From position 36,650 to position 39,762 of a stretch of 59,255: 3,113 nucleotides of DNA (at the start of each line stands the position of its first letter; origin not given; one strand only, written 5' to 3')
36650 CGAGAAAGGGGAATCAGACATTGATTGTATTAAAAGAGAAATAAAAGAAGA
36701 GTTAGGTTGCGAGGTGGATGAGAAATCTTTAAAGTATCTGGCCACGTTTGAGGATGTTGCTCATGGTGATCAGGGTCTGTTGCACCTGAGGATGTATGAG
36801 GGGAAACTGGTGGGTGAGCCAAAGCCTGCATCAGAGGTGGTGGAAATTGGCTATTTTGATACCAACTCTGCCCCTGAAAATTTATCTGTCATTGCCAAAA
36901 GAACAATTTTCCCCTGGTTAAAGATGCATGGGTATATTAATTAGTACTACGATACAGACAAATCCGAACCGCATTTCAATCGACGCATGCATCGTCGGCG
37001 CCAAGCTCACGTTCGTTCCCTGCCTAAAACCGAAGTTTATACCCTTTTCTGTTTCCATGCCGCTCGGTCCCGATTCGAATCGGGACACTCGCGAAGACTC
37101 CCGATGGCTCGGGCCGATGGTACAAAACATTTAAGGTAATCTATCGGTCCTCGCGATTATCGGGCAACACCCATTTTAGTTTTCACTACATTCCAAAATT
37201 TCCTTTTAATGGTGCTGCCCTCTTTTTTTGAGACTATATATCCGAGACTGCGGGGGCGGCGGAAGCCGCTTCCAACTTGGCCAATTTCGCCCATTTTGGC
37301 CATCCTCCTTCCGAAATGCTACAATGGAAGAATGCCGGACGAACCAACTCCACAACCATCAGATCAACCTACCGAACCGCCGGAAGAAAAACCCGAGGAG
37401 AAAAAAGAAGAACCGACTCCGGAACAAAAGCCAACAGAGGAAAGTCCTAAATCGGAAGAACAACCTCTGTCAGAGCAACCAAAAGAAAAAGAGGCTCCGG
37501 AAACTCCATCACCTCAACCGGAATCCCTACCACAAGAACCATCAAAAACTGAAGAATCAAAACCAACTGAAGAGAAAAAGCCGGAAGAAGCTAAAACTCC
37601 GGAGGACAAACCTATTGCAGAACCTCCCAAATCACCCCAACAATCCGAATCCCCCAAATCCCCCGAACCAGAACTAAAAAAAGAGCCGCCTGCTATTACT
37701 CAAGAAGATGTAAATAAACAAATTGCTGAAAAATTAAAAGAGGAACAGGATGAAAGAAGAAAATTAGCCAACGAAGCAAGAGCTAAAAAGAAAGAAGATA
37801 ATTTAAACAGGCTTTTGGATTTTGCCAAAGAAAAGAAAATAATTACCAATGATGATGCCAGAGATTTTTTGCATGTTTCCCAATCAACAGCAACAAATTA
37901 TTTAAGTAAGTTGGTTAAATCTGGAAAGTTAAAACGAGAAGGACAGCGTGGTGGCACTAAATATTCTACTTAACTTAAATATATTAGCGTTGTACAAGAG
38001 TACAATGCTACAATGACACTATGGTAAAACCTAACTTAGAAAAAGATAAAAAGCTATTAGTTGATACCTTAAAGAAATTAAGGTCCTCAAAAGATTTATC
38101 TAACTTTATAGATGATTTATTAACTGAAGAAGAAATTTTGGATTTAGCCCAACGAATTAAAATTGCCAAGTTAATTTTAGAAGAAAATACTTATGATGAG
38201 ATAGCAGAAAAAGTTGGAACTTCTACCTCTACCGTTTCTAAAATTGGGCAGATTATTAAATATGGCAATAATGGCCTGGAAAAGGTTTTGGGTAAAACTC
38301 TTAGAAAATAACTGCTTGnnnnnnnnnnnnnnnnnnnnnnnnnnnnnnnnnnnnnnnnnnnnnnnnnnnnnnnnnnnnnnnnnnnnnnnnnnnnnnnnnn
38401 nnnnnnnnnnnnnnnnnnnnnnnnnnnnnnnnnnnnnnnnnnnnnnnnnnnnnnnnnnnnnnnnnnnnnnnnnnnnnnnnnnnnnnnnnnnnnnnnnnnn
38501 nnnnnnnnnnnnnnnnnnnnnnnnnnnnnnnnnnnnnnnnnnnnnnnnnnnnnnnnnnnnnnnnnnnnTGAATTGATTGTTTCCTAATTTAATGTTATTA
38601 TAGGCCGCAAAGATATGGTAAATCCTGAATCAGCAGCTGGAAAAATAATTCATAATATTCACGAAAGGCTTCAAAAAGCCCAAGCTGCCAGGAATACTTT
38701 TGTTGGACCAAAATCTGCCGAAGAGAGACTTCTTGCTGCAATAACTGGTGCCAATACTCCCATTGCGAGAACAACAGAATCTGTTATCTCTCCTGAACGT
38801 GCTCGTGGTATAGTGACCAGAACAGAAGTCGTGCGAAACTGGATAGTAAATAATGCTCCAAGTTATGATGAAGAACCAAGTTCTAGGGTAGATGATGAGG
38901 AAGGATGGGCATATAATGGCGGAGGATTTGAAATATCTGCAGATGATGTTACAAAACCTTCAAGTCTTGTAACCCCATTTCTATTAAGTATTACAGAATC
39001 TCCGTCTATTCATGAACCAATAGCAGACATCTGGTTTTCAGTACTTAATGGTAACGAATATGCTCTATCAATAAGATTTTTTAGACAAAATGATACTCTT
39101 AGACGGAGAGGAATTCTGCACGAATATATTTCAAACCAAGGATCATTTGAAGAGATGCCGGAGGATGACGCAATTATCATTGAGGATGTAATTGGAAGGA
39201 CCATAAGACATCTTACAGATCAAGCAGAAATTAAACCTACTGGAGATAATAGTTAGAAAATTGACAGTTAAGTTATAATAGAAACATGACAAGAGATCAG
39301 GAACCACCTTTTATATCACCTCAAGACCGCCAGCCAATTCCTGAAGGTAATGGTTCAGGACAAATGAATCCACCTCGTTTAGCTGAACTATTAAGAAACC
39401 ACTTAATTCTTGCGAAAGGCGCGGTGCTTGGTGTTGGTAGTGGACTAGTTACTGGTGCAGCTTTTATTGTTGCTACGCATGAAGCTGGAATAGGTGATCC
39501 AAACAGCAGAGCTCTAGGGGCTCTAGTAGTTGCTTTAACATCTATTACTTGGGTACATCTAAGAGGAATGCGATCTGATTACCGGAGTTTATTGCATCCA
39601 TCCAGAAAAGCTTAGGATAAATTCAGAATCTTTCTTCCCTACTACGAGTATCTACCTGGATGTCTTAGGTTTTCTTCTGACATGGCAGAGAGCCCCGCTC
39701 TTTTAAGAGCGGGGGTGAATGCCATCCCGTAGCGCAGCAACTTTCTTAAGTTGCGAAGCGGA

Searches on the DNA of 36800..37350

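Call 34: search_rna_families(source=window, start=36800, end=37350, threshold=evalue, max_evalue=5)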
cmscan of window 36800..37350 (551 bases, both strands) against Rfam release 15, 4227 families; matches with E-value up to 5: 0.
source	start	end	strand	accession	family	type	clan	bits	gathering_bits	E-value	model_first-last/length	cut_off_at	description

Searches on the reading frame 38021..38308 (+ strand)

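Call 109: search_protein_families(library=pfam, proteins=[window:38021-38308:+], max_evalue=0.001)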
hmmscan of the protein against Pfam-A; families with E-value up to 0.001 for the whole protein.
window:38021-38308:+ (96 aa): 4 families
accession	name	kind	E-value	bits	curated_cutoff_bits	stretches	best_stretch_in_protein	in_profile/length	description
PF01371.25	Trp_repressor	-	2.1e-19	69.8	27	1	11-92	4-86/88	Trp repressor protein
PF13384.12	HTH_23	-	1.8e-05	24.8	24.6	1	42-75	4-37/50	Homeodomain-like domain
PF13936.12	HTH_38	-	9.2e-05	22.5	27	1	40-74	5-39/44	Helix-turn-helix domain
PF04545.22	Sigma70_r4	-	0.0007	19.5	24.1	0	37-75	10-40/50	Sigma-70, region 4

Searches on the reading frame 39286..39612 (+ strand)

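Call 7: search_protein_families(library=pfam, proteins=[window:39286-39612:+], max_evalue=1)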
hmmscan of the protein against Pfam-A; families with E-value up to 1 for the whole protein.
window:39286-39612:+ (109 aa): 2 families
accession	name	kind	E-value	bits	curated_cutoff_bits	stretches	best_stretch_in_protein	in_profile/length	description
PF00689.26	Cation_ATPase_C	-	0.046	13.9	27.3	1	29-104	37-112/175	Cation transporting ATPase, C-terminus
PF16113.10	ECH_2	-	0.054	13.4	27.2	1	33-72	84-123/335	Enoyl-CoA hydratase/isomerase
